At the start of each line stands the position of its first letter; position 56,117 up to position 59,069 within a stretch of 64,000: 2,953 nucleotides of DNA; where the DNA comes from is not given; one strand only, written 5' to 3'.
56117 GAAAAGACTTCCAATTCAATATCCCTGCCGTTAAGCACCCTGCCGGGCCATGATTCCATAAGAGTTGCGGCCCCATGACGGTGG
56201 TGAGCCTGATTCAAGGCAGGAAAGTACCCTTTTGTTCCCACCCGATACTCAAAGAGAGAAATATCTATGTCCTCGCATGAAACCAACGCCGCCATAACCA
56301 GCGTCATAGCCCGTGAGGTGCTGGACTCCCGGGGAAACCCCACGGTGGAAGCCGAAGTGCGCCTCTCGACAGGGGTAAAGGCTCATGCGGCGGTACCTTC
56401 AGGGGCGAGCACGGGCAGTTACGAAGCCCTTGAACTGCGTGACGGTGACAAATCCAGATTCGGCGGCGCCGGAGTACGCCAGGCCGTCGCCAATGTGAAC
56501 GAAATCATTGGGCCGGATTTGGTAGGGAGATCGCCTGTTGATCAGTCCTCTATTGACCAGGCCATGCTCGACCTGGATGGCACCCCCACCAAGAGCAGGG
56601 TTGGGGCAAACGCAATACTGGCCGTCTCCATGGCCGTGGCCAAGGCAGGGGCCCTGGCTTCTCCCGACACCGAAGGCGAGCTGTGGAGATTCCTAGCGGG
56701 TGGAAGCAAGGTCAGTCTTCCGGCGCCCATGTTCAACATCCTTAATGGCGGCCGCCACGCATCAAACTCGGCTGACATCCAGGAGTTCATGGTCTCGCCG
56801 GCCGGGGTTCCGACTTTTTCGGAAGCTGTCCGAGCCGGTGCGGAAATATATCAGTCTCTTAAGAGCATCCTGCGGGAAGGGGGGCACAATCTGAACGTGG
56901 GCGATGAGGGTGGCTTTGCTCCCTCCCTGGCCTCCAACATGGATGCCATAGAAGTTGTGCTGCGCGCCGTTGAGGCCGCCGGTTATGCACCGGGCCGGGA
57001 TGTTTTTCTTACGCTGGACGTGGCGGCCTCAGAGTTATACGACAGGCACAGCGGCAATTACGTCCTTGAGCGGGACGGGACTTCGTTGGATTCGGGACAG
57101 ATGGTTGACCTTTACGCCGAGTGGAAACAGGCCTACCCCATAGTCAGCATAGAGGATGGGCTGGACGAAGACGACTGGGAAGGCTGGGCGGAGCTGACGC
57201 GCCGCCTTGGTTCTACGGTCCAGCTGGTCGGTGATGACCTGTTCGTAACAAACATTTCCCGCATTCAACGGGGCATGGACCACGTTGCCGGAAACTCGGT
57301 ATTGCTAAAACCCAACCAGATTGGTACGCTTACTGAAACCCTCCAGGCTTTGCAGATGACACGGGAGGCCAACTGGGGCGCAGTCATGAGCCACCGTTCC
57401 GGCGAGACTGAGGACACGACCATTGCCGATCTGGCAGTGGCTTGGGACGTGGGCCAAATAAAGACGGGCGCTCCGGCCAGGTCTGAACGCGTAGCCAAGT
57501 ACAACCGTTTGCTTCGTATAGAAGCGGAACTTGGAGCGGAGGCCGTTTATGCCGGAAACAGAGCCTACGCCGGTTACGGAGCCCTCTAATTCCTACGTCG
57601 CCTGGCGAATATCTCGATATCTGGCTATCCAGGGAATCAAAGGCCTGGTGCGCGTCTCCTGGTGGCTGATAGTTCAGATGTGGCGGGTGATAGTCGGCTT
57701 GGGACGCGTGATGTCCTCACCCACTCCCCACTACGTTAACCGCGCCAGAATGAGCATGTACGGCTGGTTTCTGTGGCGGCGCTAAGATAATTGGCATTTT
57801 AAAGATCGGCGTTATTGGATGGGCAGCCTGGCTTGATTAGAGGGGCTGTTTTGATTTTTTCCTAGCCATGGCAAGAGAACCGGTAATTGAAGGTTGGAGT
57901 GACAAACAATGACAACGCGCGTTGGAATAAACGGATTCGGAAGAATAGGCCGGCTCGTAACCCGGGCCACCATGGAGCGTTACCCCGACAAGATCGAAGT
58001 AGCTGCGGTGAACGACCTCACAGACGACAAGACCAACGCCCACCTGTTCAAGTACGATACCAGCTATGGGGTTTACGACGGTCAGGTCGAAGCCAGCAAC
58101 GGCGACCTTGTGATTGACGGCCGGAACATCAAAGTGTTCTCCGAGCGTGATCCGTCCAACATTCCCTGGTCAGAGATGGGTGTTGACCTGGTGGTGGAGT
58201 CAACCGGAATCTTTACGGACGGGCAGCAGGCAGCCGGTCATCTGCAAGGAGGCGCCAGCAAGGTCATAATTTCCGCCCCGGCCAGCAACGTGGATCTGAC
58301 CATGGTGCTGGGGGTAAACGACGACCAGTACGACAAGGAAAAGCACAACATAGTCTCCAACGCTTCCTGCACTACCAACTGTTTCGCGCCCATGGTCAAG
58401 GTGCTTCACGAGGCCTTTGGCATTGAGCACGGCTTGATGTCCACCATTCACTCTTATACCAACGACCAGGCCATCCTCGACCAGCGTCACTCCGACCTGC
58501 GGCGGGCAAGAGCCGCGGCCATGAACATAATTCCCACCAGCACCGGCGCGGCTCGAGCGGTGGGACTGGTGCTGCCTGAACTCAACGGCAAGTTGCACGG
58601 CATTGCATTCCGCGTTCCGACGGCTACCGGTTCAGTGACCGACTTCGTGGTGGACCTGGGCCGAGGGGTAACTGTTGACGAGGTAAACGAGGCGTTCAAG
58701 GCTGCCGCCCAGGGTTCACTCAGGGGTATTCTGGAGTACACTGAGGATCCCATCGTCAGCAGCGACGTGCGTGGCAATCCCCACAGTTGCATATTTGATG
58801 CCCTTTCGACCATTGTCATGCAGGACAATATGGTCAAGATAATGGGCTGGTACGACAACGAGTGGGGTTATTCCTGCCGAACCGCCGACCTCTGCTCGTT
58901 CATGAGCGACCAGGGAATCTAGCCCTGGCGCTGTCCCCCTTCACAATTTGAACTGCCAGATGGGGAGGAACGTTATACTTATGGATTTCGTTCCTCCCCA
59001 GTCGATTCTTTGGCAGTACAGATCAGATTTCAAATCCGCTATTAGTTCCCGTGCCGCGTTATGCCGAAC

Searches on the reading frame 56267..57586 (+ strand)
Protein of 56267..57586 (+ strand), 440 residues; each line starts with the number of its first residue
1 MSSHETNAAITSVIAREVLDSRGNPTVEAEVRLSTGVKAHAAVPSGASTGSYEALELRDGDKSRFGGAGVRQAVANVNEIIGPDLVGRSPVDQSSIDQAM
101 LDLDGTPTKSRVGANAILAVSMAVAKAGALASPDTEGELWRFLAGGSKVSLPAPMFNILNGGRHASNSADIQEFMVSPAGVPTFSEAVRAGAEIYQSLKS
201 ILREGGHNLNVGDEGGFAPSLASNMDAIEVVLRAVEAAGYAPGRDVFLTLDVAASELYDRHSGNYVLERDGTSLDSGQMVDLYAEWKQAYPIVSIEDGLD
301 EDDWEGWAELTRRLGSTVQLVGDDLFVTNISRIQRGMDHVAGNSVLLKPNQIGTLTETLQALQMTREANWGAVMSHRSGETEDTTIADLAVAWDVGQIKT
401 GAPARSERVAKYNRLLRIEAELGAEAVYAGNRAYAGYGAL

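Call 57: search_protein_families(library=pfam, proteins=[window:56267-57586:+], max_evalue=0.0001)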
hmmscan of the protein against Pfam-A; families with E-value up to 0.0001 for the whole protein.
window:56267-57586:+ (440 aa): 2 families
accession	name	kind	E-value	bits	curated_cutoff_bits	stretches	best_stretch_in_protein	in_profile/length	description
PF00113.28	Enolase_C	-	5.4e-121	403.9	21.5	1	149-433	2-292/296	Enolase, C-terminal TIM barrel domain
PF03952.21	Enolase_N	-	5.9e-52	175.7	35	1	10-131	1-122/131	Enolase, N-terminal domain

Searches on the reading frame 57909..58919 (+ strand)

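Call 57: search_protein_families(library=pfam, proteins=[window:57909-58919:+], max_evalue=0.0001)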
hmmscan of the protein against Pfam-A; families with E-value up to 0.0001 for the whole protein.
window:57909-58919:+ (337 aa): 2 families
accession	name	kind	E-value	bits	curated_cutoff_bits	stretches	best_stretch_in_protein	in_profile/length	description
PF02800.25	Gp_dh_C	-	7.9e-70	233.9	24.4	1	160-315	2-158/158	Glyceraldehyde 3-phosphate dehydrogenase, C-terminal domain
PF00044.30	Gp_dh_N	-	2.1e-38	131.1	31.7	1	4-104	2-100/101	Glyceraldehyde 3-phosphate dehydrogenase, NAD binding domain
